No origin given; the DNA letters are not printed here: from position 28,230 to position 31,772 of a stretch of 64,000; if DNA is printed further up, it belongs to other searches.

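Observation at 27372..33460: Well-delimited five-gene envelope operon: Pro-rich secreted protein, a small soluble protein, a 1080-aa helical probable lipoprotein, a 42-aa membrane peptide and a TM2-domain protein with a paralogous N-domain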

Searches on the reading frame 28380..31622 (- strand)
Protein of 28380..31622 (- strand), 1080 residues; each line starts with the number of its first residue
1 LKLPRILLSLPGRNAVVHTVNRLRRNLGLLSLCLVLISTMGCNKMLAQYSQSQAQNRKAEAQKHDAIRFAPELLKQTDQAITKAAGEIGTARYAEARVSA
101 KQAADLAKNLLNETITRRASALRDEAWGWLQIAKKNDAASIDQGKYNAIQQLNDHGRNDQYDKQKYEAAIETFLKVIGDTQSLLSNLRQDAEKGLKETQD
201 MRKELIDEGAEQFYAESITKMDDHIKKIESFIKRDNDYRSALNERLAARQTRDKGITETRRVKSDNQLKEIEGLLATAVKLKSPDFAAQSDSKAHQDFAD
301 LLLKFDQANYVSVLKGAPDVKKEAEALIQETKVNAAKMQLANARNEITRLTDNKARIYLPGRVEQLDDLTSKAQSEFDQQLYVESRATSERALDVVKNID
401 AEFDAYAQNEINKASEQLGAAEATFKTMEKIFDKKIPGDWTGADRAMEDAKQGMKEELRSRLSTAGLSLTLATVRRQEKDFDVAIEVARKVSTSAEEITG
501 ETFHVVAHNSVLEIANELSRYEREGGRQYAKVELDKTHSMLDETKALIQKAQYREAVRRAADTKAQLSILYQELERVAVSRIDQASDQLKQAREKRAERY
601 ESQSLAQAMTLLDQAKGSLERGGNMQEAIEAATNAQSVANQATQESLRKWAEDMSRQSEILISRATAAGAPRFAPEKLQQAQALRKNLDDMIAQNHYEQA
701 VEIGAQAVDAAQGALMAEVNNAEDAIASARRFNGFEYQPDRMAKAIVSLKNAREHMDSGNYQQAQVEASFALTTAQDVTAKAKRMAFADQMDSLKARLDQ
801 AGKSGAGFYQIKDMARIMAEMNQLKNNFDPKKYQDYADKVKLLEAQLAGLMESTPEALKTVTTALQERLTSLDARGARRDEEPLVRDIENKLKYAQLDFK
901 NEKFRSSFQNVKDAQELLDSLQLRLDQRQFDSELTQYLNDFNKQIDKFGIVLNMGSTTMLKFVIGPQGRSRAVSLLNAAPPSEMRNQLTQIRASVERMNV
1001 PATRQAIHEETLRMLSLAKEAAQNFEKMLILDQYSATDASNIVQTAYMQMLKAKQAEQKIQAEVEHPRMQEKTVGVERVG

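Call 3: search_protein_families(library=pfam, proteins=[window:28380-31622:-], max_evalue=1)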
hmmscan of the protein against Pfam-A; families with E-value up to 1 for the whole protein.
window:28380-31622:- (1080 aa): 3 families
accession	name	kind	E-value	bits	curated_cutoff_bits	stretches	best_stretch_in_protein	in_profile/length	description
PF14346.11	DUF4398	-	0.012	16.5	27.9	1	717-784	1-68/78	Domain of unknown function (DUF4398)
PF21121.2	Nup49_C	-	0.015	16.3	28.5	1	45-92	38-85/87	Nucleoporin Nup49 C-terminal helical region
PF13424.12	TPR_12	-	0.63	10.7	30.1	0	438-495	17-75/77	Tetratricopeptide repeat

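Call 4: search_protein_families(library=ncbifam, proteins=[window:28380-31622:-], max_evalue=1)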
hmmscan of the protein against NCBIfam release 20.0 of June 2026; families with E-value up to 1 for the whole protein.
window:28380-31622:- (1080 aa): 2 families
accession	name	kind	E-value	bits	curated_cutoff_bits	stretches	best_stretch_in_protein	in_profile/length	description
NF033163.1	lipo_LipL71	equivalog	0.0008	18.5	600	1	579-694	29-143/471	lipoprotein LipL71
TIGR00831.1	a_cpa1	equivalog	0.2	10.1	279.6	1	650-719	409-478/525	Na+/H+ antiporter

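Call 21: find_homologous_proteins(query=window:28380-31574:-)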
Query window:28380-31574:- (1064 aa): 15 proteins with E <= 0.001 among 8000 candidates.
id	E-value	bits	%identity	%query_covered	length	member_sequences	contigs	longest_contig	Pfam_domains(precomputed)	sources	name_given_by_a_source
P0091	0.0e+0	2248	100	100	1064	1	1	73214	-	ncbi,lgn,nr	ncbi:hypothetical protein LLG95_14485 [bacterium]|nr:hypothetical protein [bacterium]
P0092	0.0e+0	1541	69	100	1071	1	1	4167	-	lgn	-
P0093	0.0e+0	1537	68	100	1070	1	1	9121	-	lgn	-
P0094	0.0e+0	1498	67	100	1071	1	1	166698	-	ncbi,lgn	-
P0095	0.0e+0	1059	70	66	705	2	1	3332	-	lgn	-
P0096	6.8e-283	960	47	100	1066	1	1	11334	-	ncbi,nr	ncbi:MAG: hypothetical protein M1457_11520 [bacterium]|nr:hypothetical protein [bacterium]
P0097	2.4e-271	921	47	97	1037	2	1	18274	-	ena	-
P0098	3.9e-269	914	45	100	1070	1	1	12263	-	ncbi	-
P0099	6.5e-263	894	44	99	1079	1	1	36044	-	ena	-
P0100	2.6e-259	882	44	100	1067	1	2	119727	-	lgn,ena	-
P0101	6.7e-250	851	43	100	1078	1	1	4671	-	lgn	-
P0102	7.0e-244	831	43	100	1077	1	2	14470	-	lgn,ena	-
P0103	6.1e-232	791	41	98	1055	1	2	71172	-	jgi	jgi:HEPN domain-containing protein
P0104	1.3e-148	515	50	50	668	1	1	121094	-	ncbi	-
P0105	9.1e-105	370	28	98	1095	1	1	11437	-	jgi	jgi:hypothetical protein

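Call 25: find_encoding_contigs(protein=P0105, flank=10000, max_places=2)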
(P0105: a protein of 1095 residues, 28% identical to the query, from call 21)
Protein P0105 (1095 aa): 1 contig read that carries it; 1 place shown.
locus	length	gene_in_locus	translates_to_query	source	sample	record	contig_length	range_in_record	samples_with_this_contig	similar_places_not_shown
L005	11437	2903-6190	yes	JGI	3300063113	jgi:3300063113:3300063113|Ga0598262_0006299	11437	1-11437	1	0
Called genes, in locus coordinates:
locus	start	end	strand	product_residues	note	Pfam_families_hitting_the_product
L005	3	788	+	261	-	?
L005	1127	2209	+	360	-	-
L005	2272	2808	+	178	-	-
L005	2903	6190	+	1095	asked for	-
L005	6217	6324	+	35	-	-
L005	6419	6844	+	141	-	-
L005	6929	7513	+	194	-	-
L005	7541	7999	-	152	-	-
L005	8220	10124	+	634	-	PF02543:Carbam_trans_N, PF16861:Carbam_trans_C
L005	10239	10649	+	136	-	PF19588:SxtJ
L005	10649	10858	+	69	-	PF19451:DUF5989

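Call 26: find_encoding_contigs(protein=P0103, flank=10000, max_places=2)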
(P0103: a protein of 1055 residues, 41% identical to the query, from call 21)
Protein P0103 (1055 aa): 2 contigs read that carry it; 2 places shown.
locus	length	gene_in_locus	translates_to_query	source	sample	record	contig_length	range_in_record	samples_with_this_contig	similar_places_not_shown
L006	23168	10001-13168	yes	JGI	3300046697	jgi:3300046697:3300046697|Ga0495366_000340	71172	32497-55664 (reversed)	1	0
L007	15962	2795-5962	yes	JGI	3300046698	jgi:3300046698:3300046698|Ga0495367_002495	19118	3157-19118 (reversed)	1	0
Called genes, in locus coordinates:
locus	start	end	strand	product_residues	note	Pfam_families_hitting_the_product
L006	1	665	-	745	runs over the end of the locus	-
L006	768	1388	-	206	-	-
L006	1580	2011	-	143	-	PF07030:Phage_Mu_Gp36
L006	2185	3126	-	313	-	-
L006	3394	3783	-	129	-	-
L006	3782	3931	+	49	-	-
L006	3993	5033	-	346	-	-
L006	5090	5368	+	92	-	-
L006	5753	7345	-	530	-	PF06074:Portal_Mu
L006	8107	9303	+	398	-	-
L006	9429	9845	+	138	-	-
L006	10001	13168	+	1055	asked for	-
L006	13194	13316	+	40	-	-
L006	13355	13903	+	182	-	-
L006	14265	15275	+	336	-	PF00348:polyprenyl_synt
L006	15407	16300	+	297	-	-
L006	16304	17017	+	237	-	PF07505:DUF5131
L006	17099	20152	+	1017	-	PF00005:ABC_tran (faint), PF02463:SMC_N (faint), PF03193:RsgA_GTPase (faint), PF13191:AAA_16 (faint), PF13304:AAA_21 (faint), PF13555:AAA_29 (faint), PF17760:UvrA_inter, PF17755:UvrA_DNA-bind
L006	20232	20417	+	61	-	-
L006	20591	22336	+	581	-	PF03023:MurJ, PF13440:Polysacc_synt_3 (weak)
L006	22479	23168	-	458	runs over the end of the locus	PF01979:Amidohydro_1, PF07969:Amidohydro_3 (faint)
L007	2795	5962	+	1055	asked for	-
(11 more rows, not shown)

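Call 44: predict_structure(alignment_id=A2)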
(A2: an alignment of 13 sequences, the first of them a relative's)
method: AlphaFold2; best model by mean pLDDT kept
length: 1064 residues; sequences in the alignment: 13
mean_pLDDT: 86.8   pTM: 0.35
mean pLDDT of the five models: 86.8, 84.8, 82.9, 81.0, 79.8
residues with pLDDT >= 90: 511; 70-90: 482; 50-70: 37; < 50: 34
segments of 3 or more residues with pLDDT < 50: 4-23, 1053-1064
pLDDT, mean of each block of 10 residues (from residue 1): 46 43 64 87 89 90 89 83 88 91 93 91 88 91 90 91 92 93 93 88 92 91 92 91 90 89 84 88 91 89 89 88 88 84 86 91 89 88 89 92 90 79 68 84 91 92 90 92 89 87 88 92 93 90 91 92 94 92 92 94 84 94 94 93 92 87 94 93 93 91 90 88 91 93 88 93 89 86 68 66 87 86 86 66 80 88 88 91 77 86 89 91 94 89 80 80 90 94 88 94 94 82 90 94 88 43 32
secondary structure, 60 per line:
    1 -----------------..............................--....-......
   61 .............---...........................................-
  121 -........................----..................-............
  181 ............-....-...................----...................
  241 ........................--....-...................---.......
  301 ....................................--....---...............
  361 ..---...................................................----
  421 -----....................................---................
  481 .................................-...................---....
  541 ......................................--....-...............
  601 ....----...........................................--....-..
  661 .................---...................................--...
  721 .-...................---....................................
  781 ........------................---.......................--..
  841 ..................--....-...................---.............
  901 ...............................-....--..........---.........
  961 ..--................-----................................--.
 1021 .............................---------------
elements in order (helices of 4 or more, strands of 3 or more residues): H18-47 H50-53 H55-73 H77-119 H122-145 H150-167 H169-192 H194-197 H199-217 H222-264 H267-270 H272-290 H294-336 H339-342 H346-362 H366-416 H426-461 H465-513 H515-533 H537-578 H581-584 H586-604 H609-651 H654-657 H659-677 H681-715 H718-721 H723-741 H745-788 H795-810 H814-836 H839-858 H861-864 H866-884 H888-931 H933-936 H939-948 H952-962 H965-980 H986-1017 H1020-1049

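Call 49: fold_search(model_id=the predicted structure, library=pdb)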
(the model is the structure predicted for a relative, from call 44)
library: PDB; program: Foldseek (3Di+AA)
matches with E <= 10: 47; with E <= 0.001: 0
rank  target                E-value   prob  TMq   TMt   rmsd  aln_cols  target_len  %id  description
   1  6nr7                  1.7e-02  0.51  0.10  0.09  48.6      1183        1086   10  Rerefinement of chicken vinculin (released 2020-01-29)
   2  1tr2_B                5.5e-02  0.60  0.11  0.11  51.6      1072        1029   12  Crystal structure of human full-length vinculin (residues 1-1066) (released 2005-11-15)
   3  7ktu                  5.9e-02  0.30  0.10  0.10  52.0      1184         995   12  Cryogenic electron microscopy model of full-length human metavinculin H1'-parallel conformation 1 (released 2021-01-27)
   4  6fuy                  6.5e-02  0.38  0.11  0.11  48.4      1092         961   13  Crystal structure of human full-length vinculin-T12-A974K (residues 1-1066) (released 2018-03-14)
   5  1tr2_A                7.8e-02  0.44  0.11  0.11  50.8      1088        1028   12  Crystal structure of human full-length vinculin (residues 1-1066) (released 2005-11-15)
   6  7uni_C                8.1e-02  0.99  0.06  0.26  22.2       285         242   17  De novo designed chlorophyll dimer protein with Zn pheophorbide a methyl ester, SP2-ZnPPaM (released 2023-04-19)
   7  7uni_D                1.2e-01  0.97  0.06  0.26  22.2       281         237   15  De novo designed chlorophyll dimer protein with Zn pheophorbide a methyl ester, SP2-ZnPPaM (released 2023-04-19)
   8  7uni_A                1.6e-01  0.96  0.07  0.24  22.3       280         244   16  De novo designed chlorophyll dimer protein with Zn pheophorbide a methyl ester, SP2-ZnPPaM (released 2023-04-19)
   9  7unh_A                2.7e-01  0.91  0.07  0.25  21.9       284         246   15  De novo designed chlorophyll dimer protein in apo state, SP2 (released 2023-04-19)
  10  4igg_B                2.9e-01  0.23  0.09  0.12  43.0       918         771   10  Full-length human alpha-catenin crystal structure (released 2012-12-26)
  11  8vdp                  4.0e-01  0.15  0.10  0.06  48.5      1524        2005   11  Cryogenic electron microscopy model of full-length talin without FABD (released 2024-10-02)
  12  7unh_B                4.3e-01  0.84  0.06  0.25  21.7       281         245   15  De novo designed chlorophyll dimer protein in apo state, SP2 (released 2023-04-19)
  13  7uni_B                5.7e-01  0.84  0.07  0.25  22.3       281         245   15  De novo designed chlorophyll dimer protein with Zn pheophorbide a methyl ester, SP2-ZnPPaM (released 2023-04-19)
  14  4igg_A                7.8e-01  0.13  0.09  0.12  44.4       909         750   11  Full-length human alpha-catenin crystal structure (released 2012-12-26)
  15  6bfi_B                1.3e+00  0.10  0.08  0.10  52.8       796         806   12  Vinculin homolog in a sponge (phylum Porifera) reveals vertebrate-like cell adhesions involved in early multicellular  (released 2018-06-13)
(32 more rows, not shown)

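Call 73: search_protein_families(library=pfam, alignment_id=A2, max_evalue=0.1)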
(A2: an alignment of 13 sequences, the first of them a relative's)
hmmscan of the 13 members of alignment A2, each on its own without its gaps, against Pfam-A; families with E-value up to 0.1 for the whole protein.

A. member 1, P0091 (1064 aa): 2 families
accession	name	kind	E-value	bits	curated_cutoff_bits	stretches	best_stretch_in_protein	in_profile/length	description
PF14346.11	DUF4398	-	0.012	16.5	27.9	1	701-768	1-68/78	Domain of unknown function (DUF4398)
PF21121.2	Nup49_C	-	0.03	15.3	28.5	0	29-76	38-85/87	Nucleoporin Nup49 C-terminal helical region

B. families by the number of members that match (of 13 scanned): 19 families
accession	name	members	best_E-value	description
PF14346.11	DUF4398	7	8.3e-05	Domain of unknown function (DUF4398)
PF13414.12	TPR_11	2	0.003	TPR repeat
PF13167.11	GTP-bdg_N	1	0.0027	GTP-binding GTPase N-terminal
PF13181.12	TPR_8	1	0.0033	Tetratricopeptide repeat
PF21068.3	ATPgraspMvdD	1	0.0072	MvdD pre-ATP grasp domain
PF21893.1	DUF6918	1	0.014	Family of unknown function (DUF6918)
PF19142.5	DUF5825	1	0.014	Family of unknown function (DUF5825)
PF05168.19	HEPN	1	0.016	HEPN domain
PF09837.15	DUF2064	1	0.026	Uncharacterized protein conserved in bacteria (DUF2064)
PF21121.2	Nup49_C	1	0.03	Nucleoporin Nup49 C-terminal helical region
PF17448.7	YqaH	1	0.036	Uncharacterized YqaH-like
PF02604.26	PhdYeFM_antitox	1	0.049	Antitoxin Phd_YefM, type II toxin-antitoxin system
PF00509.23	Hemagglutinin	1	0.057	Haemagglutinin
PF11568.13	Med29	1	0.059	Mediator complex subunit 29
PF04027.18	DUF371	1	0.072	Domain of unknown function (DUF371)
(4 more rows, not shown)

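Call 90: search_protein_families(library=padloc, proteins=[window:28380-31574:-], max_evalue=0.01)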
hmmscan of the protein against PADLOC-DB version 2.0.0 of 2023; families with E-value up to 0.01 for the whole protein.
window:28380-31574:- (1064 aa): 0 families
